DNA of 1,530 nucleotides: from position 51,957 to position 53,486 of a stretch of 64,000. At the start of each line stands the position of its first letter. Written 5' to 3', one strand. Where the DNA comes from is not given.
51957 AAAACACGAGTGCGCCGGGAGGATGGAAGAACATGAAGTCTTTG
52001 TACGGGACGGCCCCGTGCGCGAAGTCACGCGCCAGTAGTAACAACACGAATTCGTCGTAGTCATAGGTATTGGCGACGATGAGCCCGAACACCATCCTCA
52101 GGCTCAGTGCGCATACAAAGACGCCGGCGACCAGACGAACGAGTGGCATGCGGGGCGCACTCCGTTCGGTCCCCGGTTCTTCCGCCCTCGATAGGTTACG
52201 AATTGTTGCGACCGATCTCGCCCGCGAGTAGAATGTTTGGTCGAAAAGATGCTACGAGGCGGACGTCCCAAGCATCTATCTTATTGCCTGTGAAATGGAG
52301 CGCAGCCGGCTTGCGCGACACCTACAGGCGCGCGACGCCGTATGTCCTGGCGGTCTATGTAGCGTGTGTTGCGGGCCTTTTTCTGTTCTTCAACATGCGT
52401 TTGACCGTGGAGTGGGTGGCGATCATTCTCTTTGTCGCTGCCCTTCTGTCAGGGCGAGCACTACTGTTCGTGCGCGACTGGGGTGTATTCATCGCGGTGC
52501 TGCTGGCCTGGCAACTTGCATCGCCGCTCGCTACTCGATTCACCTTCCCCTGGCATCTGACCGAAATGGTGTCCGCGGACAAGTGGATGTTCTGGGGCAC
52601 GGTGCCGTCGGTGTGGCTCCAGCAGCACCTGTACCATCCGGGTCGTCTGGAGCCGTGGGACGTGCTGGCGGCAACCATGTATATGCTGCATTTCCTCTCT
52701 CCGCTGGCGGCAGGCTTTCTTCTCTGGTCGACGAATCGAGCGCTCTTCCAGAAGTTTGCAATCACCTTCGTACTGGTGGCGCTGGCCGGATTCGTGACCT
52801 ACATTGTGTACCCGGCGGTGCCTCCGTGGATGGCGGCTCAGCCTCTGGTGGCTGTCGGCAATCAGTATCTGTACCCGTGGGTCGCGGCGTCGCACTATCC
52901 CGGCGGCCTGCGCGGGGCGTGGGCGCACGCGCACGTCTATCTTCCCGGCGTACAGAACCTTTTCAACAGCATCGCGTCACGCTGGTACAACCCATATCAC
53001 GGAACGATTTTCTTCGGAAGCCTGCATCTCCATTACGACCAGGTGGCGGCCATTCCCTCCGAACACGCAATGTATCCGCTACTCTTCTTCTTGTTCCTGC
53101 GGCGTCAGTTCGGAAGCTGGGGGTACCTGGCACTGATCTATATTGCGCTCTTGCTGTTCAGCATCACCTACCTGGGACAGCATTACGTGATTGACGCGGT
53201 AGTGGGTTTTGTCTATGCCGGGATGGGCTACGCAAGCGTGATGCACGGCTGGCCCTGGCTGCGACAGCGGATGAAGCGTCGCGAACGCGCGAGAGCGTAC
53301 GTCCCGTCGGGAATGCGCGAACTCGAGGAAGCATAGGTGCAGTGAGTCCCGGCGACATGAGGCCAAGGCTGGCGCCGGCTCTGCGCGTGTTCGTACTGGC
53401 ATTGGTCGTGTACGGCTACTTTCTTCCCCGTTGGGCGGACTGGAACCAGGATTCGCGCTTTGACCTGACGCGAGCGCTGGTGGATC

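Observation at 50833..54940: Membrane glycosyltransferase-like / PAP2-like / glycosyltransferase-like gene trio of uncertain function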

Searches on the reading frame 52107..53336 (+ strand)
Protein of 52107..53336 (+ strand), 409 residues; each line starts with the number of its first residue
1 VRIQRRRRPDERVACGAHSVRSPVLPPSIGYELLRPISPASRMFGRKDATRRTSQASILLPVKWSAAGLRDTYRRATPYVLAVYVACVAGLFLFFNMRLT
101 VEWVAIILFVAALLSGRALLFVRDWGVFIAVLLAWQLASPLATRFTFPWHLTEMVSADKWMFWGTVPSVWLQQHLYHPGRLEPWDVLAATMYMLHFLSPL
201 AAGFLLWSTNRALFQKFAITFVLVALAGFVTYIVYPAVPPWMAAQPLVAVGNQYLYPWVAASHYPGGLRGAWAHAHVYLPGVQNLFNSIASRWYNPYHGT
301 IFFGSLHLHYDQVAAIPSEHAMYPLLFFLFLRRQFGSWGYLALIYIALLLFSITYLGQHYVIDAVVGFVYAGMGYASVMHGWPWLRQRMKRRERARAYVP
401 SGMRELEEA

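Call 3: search_protein_families(library=pfam, proteins=[window:52107-53336:+], max_evalue=0.01)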
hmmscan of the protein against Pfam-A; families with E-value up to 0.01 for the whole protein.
window:52107-53336:+ (409 aa): 2 families
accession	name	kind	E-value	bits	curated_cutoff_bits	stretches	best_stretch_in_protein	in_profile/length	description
PF14378.12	PAP2_3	-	2.8e-17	63.6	27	2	308-376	119-189/190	PAP2 superfamily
PF01569.27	PAP2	-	0.00018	21.7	27.2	1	315-382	50-125/130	PAP2 superfamily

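Call 6: search_protein_families(library=ncbifam, proteins=[window:52107-53336:+], max_evalue=1)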
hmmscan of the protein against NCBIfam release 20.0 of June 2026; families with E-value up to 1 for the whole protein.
window:52107-53336:+ (409 aa): 1 family
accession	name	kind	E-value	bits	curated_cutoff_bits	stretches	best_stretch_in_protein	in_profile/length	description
NF052609.1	PhinosDhcerSyn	equivalog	1.2e-11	44.6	480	2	148-244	78-176/305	phosphoinositol dihydroceramide synthase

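Call 13: search_solved_structures(query=window:52107-53336:+, max_evalue=10)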
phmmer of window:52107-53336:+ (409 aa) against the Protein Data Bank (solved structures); distinct sequences matched with E-value up to 10: 6.
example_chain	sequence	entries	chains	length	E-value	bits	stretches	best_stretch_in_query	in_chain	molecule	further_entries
6xpd_B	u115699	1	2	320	0.084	15.2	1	67-158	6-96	Zinc transporter 8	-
6xpe_B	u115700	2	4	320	0.11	14.8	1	67-158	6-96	Zinc transporter 8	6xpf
9vj3_A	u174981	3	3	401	0.23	13.8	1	185-243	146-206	Inositol phosphorylceramide synthase catalytic subunit AUR1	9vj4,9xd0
7y5g_B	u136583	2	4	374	0.29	13.5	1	82-158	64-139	Zinc transporter 8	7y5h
1qa5_A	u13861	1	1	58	0.54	12.6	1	376-408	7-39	PROTEIN (MYRISTOYLATED HIV-1 NEF ANCHOR DOMAIN (MYRISTATE-GLY2 TO TRP57))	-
1qa4_A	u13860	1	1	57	0.57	12.5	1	377-408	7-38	Protein Nef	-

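Call 21: find_homologous_proteins(query=window:52233-53336:+)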
Query window:52233-53336:+ (367 aa): 175 proteins with E <= 0.001 among 8000 candidates; the best 120 are listed.
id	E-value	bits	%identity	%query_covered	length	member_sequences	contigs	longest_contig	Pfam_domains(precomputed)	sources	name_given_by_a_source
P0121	1.2e-245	833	100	100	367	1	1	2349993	PF14378.13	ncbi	-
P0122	1.6e-177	609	78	93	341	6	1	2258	PF14378.13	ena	-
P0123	2.4e-177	608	75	98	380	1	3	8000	PF14378.13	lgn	-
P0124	5.5e-176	604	75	98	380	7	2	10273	PF01569.28,PF14378.13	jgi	jgi:membrane-associated phospholipid phosphatase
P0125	3.7e-174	598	79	93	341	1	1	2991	PF14378.13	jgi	jgi:PAP2 superfamily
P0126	3.9e-174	597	79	93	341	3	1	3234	PF01569.28,PF14378.13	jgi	jgi:membrane-associated phospholipid phosphatase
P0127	1.2e-173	596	77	95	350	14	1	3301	PF14378.13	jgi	jgi:membrane-associated phospholipid phosphatase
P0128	2.6e-173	595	77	93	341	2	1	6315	PF14378.13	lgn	-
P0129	3.1e-168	578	76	93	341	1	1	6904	PF14378.13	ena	-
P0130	1.5e-165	569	74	93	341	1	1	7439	PF01569.28,PF14378.13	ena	-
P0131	2.5e-158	545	73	93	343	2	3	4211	PF01569.28,PF14378.13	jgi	jgi:membrane-associated phospholipid phosphatase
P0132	3.6e-157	542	73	93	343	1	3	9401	PF14378.13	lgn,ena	-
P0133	5.2e-153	528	70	92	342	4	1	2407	PF01569.28,PF14378.13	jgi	jgi:PAP2 superfamily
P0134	6.3e-151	521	70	92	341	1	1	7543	PF14378.13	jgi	jgi:hypothetical protein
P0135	9.9e-151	520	70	92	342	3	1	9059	PF01569.28,PF14378.13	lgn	-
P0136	1.5e-149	517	70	90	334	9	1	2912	PF14378.13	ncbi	-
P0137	2.2e-149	516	68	92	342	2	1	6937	PF01569.28,PF14378.13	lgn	-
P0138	3.9e-149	515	74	90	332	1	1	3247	PF14378.13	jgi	jgi:hypothetical protein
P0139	1.8e-147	510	68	93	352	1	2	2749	PF01569.28,PF14378.13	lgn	-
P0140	2.3e-147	509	68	95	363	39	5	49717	PF01569.28,PF14378.13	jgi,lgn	-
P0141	4.5e-147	508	75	86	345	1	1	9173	PF01569.28,PF14378.13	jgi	jgi:hypothetical protein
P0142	5.5e-146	505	68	92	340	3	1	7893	PF01569.28,PF14378.13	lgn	-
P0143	7.8e-145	501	70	92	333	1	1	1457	PF01569.28,PF14378.13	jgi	jgi:membrane-associated phospholipid phosphatase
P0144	2.6e-144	499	67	90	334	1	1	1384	PF14378.13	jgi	jgi:hypothetical protein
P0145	6.0e-144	498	66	92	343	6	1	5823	PF01569.28,PF14378.13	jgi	jgi:hypothetical protein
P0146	1.5e-143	497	68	93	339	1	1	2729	PF14378.13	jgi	jgi:hypothetical protein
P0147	1.5e-143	497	71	93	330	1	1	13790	PF14378.13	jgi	-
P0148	1.5e-143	497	74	90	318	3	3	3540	PF01569.28,PF14378.13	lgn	-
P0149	4.8e-143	495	68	90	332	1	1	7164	PF14378.13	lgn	-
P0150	9.6e-143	494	71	92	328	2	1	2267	PF14378.13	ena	-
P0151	3.0e-142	493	69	90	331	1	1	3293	PF14378.13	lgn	-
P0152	3.0e-142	493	64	92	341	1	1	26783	PF01569.28,PF14378.13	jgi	jgi:hypothetical protein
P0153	3.6e-142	492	68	92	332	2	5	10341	PF01569.28,PF14378.13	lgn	-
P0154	4.6e-142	492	67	93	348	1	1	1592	PF01569.28,PF14378.13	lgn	-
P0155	4.8e-142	492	67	95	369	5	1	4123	PF01569.28,PF14378.13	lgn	-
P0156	5.5e-142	492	72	89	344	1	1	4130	PF14378.13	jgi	jgi:hypothetical protein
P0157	5.7e-142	492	70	93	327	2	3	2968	PF14378.13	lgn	-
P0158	7.8e-142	491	70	92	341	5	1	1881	PF01569.28,PF14378.13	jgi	jgi:hypothetical protein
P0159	9.3e-142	491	69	91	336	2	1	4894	PF14378.13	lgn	-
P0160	1.1e-141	491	68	93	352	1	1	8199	PF14378.13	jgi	jgi:hypothetical protein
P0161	1.3e-141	490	68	92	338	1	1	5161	PF14378.13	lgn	-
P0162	2.8e-141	489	69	91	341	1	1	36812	PF01569.28,PF14378.13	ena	-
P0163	1.2e-140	487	68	93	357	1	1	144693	PF14378.13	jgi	jgi:hypothetical protein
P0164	1.2e-140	487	69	93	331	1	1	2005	PF14378.13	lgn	-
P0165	1.7e-140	487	67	90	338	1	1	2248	PF14378.13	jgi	jgi:hypothetical protein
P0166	1.9e-140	487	64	98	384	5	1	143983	PF01569.28,PF14378.13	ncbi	ncbi:MAG: phosphatase PAP2 family protein [Chloroflexota bacterium]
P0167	5.2e-140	485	67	93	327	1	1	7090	PF01569.28,PF14378.13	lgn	-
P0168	6.8e-140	485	70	90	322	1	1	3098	PF14378.13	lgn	-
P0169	7.6e-140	485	65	92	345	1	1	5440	PF01569.28,PF14378.13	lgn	-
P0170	2.0e-139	483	68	92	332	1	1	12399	PF01569.28,PF14378.13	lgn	-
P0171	2.6e-139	483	68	92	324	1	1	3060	PF01569.28,PF14378.13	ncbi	-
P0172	3.3e-139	483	67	93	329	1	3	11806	PF01569.28,PF14378.13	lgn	-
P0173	1.7e-138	480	68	91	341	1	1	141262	PF14378.13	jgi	jgi:hypothetical protein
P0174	5.0e-138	479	65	92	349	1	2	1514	PF01569.28,PF14378.13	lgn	-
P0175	1.1e-137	477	65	92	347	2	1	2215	PF01569.28,PF14378.13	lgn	-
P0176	9.6e-137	474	68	92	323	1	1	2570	PF01569.28,PF14378.13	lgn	-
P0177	1.3e-136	474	67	93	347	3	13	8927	PF01569.28,PF14378.13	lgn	-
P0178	1.8e-136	473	66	93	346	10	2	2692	PF01569.28,PF14378.13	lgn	-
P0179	2.0e-136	473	65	90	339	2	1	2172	PF14378.13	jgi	jgi:hypothetical protein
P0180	2.4e-136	473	66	89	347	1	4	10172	PF01569.28,PF14378.13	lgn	-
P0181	2.9e-136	473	67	92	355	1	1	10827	PF14378.13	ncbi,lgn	-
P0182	3.4e-136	473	68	92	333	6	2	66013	PF01569.28,PF14378.13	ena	-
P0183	1.2e-135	471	64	95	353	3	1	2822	PF14378.13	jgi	jgi:hypothetical protein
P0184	1.4e-135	471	65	89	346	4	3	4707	PF01569.28,PF14378.13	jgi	jgi:membrane-associated phospholipid phosphatase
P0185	1.7e-135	470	66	93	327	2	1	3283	PF01569.28,PF14378.13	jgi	jgi:membrane-associated phospholipid phosphatase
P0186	1.9e-135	470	66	93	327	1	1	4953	PF01569.28,PF14378.13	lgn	-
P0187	2.2e-135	470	65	93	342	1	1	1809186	PF14378.13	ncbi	-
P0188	2.7e-135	470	62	92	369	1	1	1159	PF01569.28,PF14378.13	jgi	jgi:membrane-associated phospholipid phosphatase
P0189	3.1e-135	469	63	93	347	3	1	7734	PF01569.28,PF14378.13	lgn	-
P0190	1.2e-134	467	66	89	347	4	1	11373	PF01569.28,PF14378.13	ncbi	-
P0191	2.1e-134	467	66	93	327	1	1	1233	PF14378.13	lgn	-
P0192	3.9e-134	466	67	92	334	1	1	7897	PF01569.28,PF14378.13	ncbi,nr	ncbi:MAG: phosphatase PAP2 family protein [Chloroflexi bacterium]|nr:phosphatase PAP2 family protein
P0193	4.6e-134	466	64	93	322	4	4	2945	PF14378.13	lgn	-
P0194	3.4e-133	463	66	90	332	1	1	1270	PF01569.28,PF14378.13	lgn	-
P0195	3.8e-133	463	66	92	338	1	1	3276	PF14378.13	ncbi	ncbi:MAG: phosphatase PAP2 family protein [Chloroflexota bacterium]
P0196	4.3e-133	462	69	85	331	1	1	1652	PF14378.13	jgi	jgi:hypothetical protein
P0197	4.8e-133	462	66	92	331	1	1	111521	PF14378.13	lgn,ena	-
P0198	5.3e-133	462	65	93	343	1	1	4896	PF01569.28,PF14378.13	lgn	-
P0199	7.8e-133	462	64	98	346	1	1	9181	PF14378.13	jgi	jgi:membrane-associated phospholipid phosphatase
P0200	1.2e-132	461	74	85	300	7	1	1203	PF14378.13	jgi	jgi:hypothetical protein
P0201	7.2e-132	458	67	90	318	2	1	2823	PF01569.28,PF14378.13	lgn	-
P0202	7.2e-132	458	63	92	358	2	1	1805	PF01569.28,PF14378.13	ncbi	-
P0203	8.6e-132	458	62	92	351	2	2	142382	PF01569.28,PF14378.13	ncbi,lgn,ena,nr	ncbi:MAG TPA: phosphatase PAP2 family protein [Chloroflexota bacterium]|nr:phosphatase PAP2 family p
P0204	4.8e-131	456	63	92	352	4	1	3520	PF01569.28,PF14378.13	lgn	-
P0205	1.3e-130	454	60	95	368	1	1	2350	PF01569.28,PF14378.13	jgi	jgi:PAP2 superfamily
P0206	3.6e-130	453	62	93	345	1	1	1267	PF01569.28,PF14378.13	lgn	-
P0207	3.9e-130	453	65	90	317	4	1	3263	PF01569.28,PF14378.13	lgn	-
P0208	4.5e-130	452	63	90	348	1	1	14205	PF14378.13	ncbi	-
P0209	6.7e-130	452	67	85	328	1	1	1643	PF14378.13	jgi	jgi:hypothetical protein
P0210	7.6e-129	448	64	92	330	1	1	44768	PF01569.28,PF14378.13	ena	-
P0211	1.4e-128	448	63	89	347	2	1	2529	PF01569.28,PF14378.13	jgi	jgi:membrane-associated phospholipid phosphatase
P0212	1.6e-128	447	62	90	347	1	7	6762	PF01569.28,PF14378.13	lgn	-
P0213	1.8e-128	447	64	92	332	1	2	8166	PF14378.13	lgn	-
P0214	1.7e-127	444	62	91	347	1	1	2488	PF01569.28,PF14378.13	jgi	jgi:hypothetical protein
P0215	4.3e-127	443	60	92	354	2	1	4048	PF01569.28,PF14378.13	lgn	-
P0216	5.2e-127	442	63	87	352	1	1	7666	PF01569.28,PF14378.13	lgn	-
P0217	1.5e-126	441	60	93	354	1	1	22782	PF01569.28,PF14378.13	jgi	jgi:membrane-associated phospholipid phosphatase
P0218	1.0e-124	435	62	93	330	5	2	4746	PF01569.28,PF14378.13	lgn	-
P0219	1.9e-124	434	64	92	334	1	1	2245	PF01569.28,PF14378.13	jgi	jgi:membrane-associated phospholipid phosphatase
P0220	2.9e-123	430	64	90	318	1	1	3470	PF01569.28,PF14378.13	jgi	jgi:membrane-associated phospholipid phosphatase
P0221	3.2e-123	430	68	81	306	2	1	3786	PF01569.28,PF14378.13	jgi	-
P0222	1.1e-121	425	60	92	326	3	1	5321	PF01569.28,PF14378.13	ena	-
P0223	4.2e-120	420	60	93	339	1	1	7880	PF14378.13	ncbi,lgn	ncbi:MAG: phosphatase PAP2 family protein [Chloroflexota bacterium]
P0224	8.4e-118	412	56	93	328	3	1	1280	PF01569.28,PF14378.13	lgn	-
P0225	2.8e-114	400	58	93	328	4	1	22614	PF01569.28,PF14378.13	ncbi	ncbi:MAG: phosphatase PAP2 family protein [Chloroflexota bacterium]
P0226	5.0e-114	400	58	85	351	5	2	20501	PF01569.28,PF14378.13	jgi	-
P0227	2.0e-112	394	58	88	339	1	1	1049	PF01569.28,PF14378.13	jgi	jgi:membrane-associated phospholipid phosphatase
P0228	5.7e-112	393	61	86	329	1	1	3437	PF01569.28,PF14378.13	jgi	jgi:membrane-associated phospholipid phosphatase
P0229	8.2e-112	392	63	84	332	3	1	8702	PF01569.28,PF14378.13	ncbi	ncbi:MAG: hypothetical protein NVS2B16_26710 [Chloroflexota bacterium]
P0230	8.2e-111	389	58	90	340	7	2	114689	PF01569.28,PF14378.13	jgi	jgi:membrane-associated phospholipid phosphatase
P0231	9.8e-111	389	59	85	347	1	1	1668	PF01569.28,PF14378.13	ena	-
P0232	1.3e-110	388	55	96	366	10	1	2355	PF01569.28,PF14378.13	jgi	jgi:membrane-associated phospholipid phosphatase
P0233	3.0e-110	387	57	90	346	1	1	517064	PF01569.28,PF14378.13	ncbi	-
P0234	7.2e-110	386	59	87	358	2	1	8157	PF01569.28,PF14378.13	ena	-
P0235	2.0e-109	384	56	92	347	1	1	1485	PF01569.28,PF14378.13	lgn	-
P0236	3.1e-109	384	58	86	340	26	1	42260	PF01569.28,PF14378.13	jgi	-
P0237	1.5e-108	382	61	84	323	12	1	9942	PF01569.28,PF14378.13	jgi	jgi:membrane-associated phospholipid phosphatase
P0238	4.8e-108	380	71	66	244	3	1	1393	PF14378.13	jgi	jgi:membrane-associated phospholipid phosphatase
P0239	6.9e-108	379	54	91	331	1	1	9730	PF01569.28,PF14378.13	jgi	jgi:PAP2 superfamily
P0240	1.2e-107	379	59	81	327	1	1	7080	PF14378.13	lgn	-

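Call 23: find_related_loci(query=A1, collection=genome_contigs, flank=10000)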
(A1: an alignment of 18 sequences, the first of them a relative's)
Query A1 (367 aa) in genome_contigs; peptide patterns used: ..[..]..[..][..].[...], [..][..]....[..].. (x = any residue, [..] = any of these).
267 stretches matched a pattern; 31 encode a relative of the query (tblastn E <= 1e-3); 31 distinct loci.
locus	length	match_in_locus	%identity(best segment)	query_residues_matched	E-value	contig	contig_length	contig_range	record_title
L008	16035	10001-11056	77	16-367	2e-170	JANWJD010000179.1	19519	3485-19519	MAG: Chloroflexi bacterium isolate CRAIB_MAG58 c_000000075765, whole genome shotgun sequence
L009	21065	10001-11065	67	14-367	3e-154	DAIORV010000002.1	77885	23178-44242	MAG TPA_asm: Chloroflexota bacterium isolate CTOTU41356 NODE_64_length_77885_cov_6.998073, whole genome shotgun sequence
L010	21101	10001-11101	64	7-367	1e-144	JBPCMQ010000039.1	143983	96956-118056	MAG: Chloroflexota bacterium isolate TH_ant_mag_108 S1Ck127_7435171_flag_1_multi_14.0000_len_143983, whole genome shotgu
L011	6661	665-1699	66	19-363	1e-143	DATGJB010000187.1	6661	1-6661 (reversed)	MAG TPA_asm: Chloroflexota bacterium isolate SMAG_U9822 k141_707652, whole genome shotgun sequence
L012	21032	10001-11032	65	23-367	5e-138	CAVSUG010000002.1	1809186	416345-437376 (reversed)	MAG: uncultured Chloroflexia bacterium isolate MFD09603.bin.2.233 genome assembly, contig: contig_35726, whole genome sh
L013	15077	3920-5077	59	3-367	9e-138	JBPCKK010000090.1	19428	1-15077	MAG: Chloroflexota bacterium isolate TH_ant_mag_50 S1Ck127_1836141_flag_1_multi_7.0000_len_19428, whole genome shotgun s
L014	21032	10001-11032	62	30-367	7e-132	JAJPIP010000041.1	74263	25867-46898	MAG: Proteobacteria bacterium isolate Centralia_MAG_338 k107_17696262, whole genome shotgun sequence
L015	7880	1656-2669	60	25-367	2e-123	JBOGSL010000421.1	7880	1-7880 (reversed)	MAG: Chloroflexota bacterium isolate TC-S_metabat2.bin.207_sub k127_4305536, whole genome shotgun sequence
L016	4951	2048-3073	59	31-367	1e-123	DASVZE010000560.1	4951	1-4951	MAG TPA_asm: Chloroflexota bacterium isolate SMAG_U2620 k141_331168, whole genome shotgun sequence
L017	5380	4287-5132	62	54-350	1e-112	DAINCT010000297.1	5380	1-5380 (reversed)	MAG TPA_asm: Chloroflexota bacterium isolate CTOTU41323 NODE_14293_length_5380_cov_3.948357, whole genome shotgun sequen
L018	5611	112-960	61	53-350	9e-112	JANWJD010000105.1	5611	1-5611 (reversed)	MAG: Chloroflexi bacterium isolate CRAIB_MAG58 c_000000049556, whole genome shotgun sequence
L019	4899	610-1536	58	30-348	2e-107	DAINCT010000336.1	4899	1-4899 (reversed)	MAG TPA_asm: Chloroflexota bacterium isolate CTOTU41323 NODE_16374_length_4899_cov_3.023741, whole genome shotgun sequen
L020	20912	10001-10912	35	33-337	2e-55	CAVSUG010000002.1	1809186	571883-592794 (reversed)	MAG: uncultured Chloroflexia bacterium isolate MFD09603.bin.2.233 genome assembly, contig: contig_35726, whole genome sh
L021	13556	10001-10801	38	33-325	1e-54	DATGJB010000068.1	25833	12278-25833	MAG TPA_asm: Chloroflexota bacterium isolate SMAG_U9822 k141_336154, whole genome shotgun sequence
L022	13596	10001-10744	38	53-325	4e-52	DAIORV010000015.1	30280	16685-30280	MAG TPA_asm: Chloroflexota bacterium isolate CTOTU41356 NODE_792_length_30280_cov_6.741737, whole genome shotgun sequenc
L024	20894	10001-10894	37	37-329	6e-50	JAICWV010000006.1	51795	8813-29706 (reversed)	MAG: Chloroflexi bacterium isolate LS_FP_2_bin.70 k141_1363740_length_51795_cov_50.1385, whole genome shotgun sequence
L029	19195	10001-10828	35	21-329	5e-43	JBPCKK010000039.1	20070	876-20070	MAG: Chloroflexota bacterium isolate TH_ant_mag_50 S1Ck127_7611645_flag_0_multi_7.0000_len_20070, whole genome shotgun s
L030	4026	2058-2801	38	54-329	9e-42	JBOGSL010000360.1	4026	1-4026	MAG: Chloroflexota bacterium isolate TC-S_metabat2.bin.207_sub k127_5077777, whole genome shotgun sequence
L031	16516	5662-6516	34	25-336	9e-42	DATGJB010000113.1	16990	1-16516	MAG TPA_asm: Chloroflexota bacterium isolate SMAG_U9822 k141_49900, whole genome shotgun sequence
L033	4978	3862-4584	31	79-352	6e-31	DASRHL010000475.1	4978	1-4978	MAG TPA_asm: Acidimicrobiia bacterium isolate SMAG_U10083 k141_1475988, whole genome shotgun sequence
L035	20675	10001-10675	32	82-336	1e-27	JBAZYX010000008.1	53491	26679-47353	MAG: Acidimicrobiia bacterium isolate SO_2017_GW1_92 NODE_3192_length_53491_cov_1.379657_OW334_2017, whole genome shotgu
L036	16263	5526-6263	33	82-363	4e-25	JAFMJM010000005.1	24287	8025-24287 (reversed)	MAG: Acidimicrobiia bacterium isolate DEBay_Sum019D_L_G_183 NODE_1623_length_24287_cov_7.643199, whole genome shotgun se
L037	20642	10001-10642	34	82-325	1e-21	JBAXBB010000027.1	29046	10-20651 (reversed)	MAG: Actinomycetes bacterium isolate ELA156 MAG156_27, whole genome shotgun sequence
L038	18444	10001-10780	34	53-338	9e-47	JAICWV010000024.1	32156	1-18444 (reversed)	MAG: Chloroflexi bacterium isolate LS_FP_2_bin.70 k141_2175138_length_32156_cov_43.0114, whole genome shotgun sequence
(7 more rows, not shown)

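Call 25: find_encoding_contigs(protein=P0233, flank=8000, max_places=2)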
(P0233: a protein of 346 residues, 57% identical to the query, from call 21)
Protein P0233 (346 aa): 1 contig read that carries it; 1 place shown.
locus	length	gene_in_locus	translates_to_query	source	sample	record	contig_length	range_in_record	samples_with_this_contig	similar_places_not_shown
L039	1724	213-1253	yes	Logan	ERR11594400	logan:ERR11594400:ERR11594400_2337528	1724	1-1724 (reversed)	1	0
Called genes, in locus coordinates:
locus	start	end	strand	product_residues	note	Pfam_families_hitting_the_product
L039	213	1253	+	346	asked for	PF14378:PAP2_3, PF01569:PAP2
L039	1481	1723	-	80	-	?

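Call 26: find_encoding_contigs(protein=P0230, flank=8000, max_places=2)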
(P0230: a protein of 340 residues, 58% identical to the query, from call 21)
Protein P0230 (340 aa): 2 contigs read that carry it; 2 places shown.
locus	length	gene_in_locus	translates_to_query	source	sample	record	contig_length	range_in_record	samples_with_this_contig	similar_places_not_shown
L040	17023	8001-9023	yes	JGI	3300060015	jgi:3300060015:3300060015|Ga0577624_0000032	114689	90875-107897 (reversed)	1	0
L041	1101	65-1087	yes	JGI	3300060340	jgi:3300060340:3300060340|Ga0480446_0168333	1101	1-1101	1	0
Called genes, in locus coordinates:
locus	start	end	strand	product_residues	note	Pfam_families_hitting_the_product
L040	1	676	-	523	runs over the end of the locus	PF03023:MurJ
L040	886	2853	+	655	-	PF04185:Phosphoesterase, PF18914:DUF5666 (faint)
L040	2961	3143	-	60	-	-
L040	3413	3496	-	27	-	-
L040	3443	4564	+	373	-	PF01979:Amidohydro_1, PF07969:Amidohydro_3 (weak)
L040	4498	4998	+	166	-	PF16912:Glu_dehyd_C (faint), PF00107:ADH_zinc_N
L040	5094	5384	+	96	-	-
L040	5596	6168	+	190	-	PF13302:Acetyltransf_3, PF00583:Acetyltransf_1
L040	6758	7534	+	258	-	-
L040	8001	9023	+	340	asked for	PF14378:PAP2_3, PF01569:PAP2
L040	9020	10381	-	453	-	PF19289:PmbA_TldD_3rd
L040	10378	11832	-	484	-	PF01523:PmbA_TldD_1st, PF19290:PmbA_TldD_2nd, PF19289:PmbA_TldD_3rd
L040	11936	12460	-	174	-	-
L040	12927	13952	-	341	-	PF07250:Glyoxal_oxid_N (faint), PF13964:Beta-prop_Calicin (weak), PF24681:Kelch_KLHDC2_KLHL20_DRC7, PF24981:Beta-prop_ATRN-LZTR1 (weak), PF25210:Kelch_FKB95, PF13415:Beta-prop_FBX42 (weak), PF01344:Kelch_1, PF13418:Beta-prop_TYW4 (weak), +2 more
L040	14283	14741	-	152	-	PF07366:SnoaL, PF12680:SnoaL_2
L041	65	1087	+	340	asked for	PF14378:PAP2_3, PF01569:PAP2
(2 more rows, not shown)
